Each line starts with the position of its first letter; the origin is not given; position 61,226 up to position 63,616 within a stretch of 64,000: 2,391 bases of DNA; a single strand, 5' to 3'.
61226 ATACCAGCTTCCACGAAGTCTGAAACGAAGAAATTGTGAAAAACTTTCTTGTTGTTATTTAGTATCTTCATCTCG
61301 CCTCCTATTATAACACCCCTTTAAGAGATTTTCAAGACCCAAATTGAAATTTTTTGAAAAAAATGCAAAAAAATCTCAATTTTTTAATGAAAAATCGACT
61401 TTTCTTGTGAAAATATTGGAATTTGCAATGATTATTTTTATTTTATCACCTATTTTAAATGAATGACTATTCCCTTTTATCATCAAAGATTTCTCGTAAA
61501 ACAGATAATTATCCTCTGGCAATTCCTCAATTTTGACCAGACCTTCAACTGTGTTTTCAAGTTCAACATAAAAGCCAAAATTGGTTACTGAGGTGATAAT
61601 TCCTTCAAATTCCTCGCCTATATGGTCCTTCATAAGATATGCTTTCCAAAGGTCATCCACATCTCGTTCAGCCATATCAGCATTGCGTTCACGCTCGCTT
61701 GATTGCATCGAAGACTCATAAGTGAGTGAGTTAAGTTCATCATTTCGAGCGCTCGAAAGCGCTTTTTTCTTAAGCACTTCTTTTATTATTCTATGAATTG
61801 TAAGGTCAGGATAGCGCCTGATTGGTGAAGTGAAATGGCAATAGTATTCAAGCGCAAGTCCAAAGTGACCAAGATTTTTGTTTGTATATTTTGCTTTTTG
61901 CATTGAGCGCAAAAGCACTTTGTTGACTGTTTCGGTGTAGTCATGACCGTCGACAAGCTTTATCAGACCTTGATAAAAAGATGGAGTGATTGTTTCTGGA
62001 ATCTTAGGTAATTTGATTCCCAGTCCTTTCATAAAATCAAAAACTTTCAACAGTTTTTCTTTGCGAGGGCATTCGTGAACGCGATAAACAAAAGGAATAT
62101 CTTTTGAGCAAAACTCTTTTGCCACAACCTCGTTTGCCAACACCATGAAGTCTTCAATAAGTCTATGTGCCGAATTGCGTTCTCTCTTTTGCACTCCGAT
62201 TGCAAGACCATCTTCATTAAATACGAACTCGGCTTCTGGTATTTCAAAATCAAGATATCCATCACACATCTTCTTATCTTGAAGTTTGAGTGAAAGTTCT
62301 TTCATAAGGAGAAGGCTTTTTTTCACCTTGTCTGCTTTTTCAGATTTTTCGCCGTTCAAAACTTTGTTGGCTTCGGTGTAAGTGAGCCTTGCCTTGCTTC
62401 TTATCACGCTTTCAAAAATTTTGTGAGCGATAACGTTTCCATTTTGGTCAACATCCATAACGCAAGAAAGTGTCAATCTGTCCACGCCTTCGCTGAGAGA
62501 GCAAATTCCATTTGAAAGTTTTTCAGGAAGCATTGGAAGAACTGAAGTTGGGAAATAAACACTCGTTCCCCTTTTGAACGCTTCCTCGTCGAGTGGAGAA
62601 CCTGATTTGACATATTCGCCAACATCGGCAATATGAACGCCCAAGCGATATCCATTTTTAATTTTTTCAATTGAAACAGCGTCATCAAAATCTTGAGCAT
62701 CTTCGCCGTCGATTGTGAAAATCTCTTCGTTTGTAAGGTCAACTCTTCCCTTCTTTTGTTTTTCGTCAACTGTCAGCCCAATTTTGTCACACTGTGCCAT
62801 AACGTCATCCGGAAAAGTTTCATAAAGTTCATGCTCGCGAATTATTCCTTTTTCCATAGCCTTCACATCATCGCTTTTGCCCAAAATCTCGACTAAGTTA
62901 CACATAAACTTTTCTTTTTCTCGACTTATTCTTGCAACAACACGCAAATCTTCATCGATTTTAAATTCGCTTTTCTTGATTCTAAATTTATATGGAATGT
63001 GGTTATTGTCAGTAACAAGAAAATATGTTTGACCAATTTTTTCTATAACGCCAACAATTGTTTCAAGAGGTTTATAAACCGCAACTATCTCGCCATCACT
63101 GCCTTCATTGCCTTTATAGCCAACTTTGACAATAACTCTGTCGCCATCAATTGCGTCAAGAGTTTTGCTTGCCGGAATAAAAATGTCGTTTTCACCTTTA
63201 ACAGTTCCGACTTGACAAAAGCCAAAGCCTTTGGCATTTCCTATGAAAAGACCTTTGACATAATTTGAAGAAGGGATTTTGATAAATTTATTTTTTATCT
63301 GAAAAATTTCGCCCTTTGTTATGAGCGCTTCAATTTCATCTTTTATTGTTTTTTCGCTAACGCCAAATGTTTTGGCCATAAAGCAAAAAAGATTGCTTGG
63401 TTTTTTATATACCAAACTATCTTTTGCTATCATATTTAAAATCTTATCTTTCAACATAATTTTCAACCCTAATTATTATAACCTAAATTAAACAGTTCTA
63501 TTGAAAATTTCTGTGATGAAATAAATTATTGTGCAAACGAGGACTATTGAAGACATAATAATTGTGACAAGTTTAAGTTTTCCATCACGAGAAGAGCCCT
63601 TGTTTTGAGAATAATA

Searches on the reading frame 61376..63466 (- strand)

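Call 33: search_protein_families(library=ncbifam, proteins=[L125:9116-9901:+], max_evalue=0.01)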
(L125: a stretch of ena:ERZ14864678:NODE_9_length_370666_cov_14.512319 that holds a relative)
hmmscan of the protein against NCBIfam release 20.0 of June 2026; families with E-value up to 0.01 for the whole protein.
L125:9116-9901:+ (261 aa): 77 families (the best 25 are shown)
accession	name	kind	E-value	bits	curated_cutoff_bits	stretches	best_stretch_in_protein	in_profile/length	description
TIGR01934.1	MenG_MenH_UbiE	subfamily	8.7e-16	57.9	158.35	1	40-152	34-147/223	ubiquinone/menaquinone biosynthesis methyltransferase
TIGR02021.1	BchM-ChlM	equivalog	5.4e-15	55.4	158.9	1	33-150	43-159/218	magnesium protoporphyrin IX methyltransferase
NF001241.0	PRK00216.1-2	equivalog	1.2e-14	54.6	327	1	42-153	49-154/231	demethylmenaquinone methyltransferase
TIGR01983.1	UbiG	equivalog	1.4e-14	54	102.95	1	41-159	46-164/228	bifunctional 2-polyprenyl-6-hydroxyphenol methylase/3-demethylubiquinol 3-O-methyltransferase UbiG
NF051855.1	GlySarMtaseBact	equivalog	1.6e-14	54.1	350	1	37-155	45-167/259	glycine/sarcosine N-methyltransferase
NF045882.1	PLipidMtase_Leg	equivalog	2.5e-14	53.6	390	1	34-147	32-144/207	phospholipid N-methyltransferase PmtA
NF041255.1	mycofact_MftM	equivalog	2.7e-14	53.2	200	1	44-140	139-235/289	mycofactocin oligosaccharide methyltransferase MftM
NF043040.1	corrin_prot_MT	hypoth_equivalog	4.2e-14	52.5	180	1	37-147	34-148/216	corrinoid protein-associated methyltransferase CpaM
TIGR02072.1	BioC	equivalog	4.5e-14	52.8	184.95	1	37-153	26-139/244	malonyl-ACP O-methyltransferase BioC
NF001244.0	PRK00216.1-5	equivalog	8.9e-13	48.1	216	1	41-152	45-159/236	bifunctional demethylmenaquinone methyltransferase/2-methoxy-6-polyprenyl-1,4-benzoquinol methylase UbiE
NF041537.1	ArsM_AhpD_UU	exception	6.5e-12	44.9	510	1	43-148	75-182/345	arsenite methyltransferase/AhpD domain selenoprotein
NF045667.1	MTase_DVU1556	equivalog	8.1e-12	45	155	1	43-152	21-125/213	DVU_1556 family methyltransferase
NF001243.0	PRK00216.1-4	equivalog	2.3e-11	43.5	235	1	34-145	39-150/237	demethylmenaquinone methyltransferase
NF045825.1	FAmtase_mtf2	equivalog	3.1e-11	43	400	1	40-153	54-165/248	fatty-acid O-methyltransferase Mtf2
NF011529.0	PRK14968.1-3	equivalog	4.9e-11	42.4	162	1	42-117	32-107/198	putative methyltransferase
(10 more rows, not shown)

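Call 34: search_protein_families(library=padloc, proteins=[L125:9116-9901:+], max_evalue=0.01)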
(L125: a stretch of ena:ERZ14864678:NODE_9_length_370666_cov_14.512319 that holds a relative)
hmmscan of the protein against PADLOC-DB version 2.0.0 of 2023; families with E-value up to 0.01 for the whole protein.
L125:9116-9901:+ (261 aa): 3 families
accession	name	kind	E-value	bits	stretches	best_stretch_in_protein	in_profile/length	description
PDLC04134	mad2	-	5.4e-26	89.5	1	37-157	282-405/492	mads_2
PDLC00032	DruM2|DruM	-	0.00074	16.9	1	47-101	5-59/424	DNA cytosine methylase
PDLC02655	DrmMII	-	0.0049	14.2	1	47-88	2-43/323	DrmMII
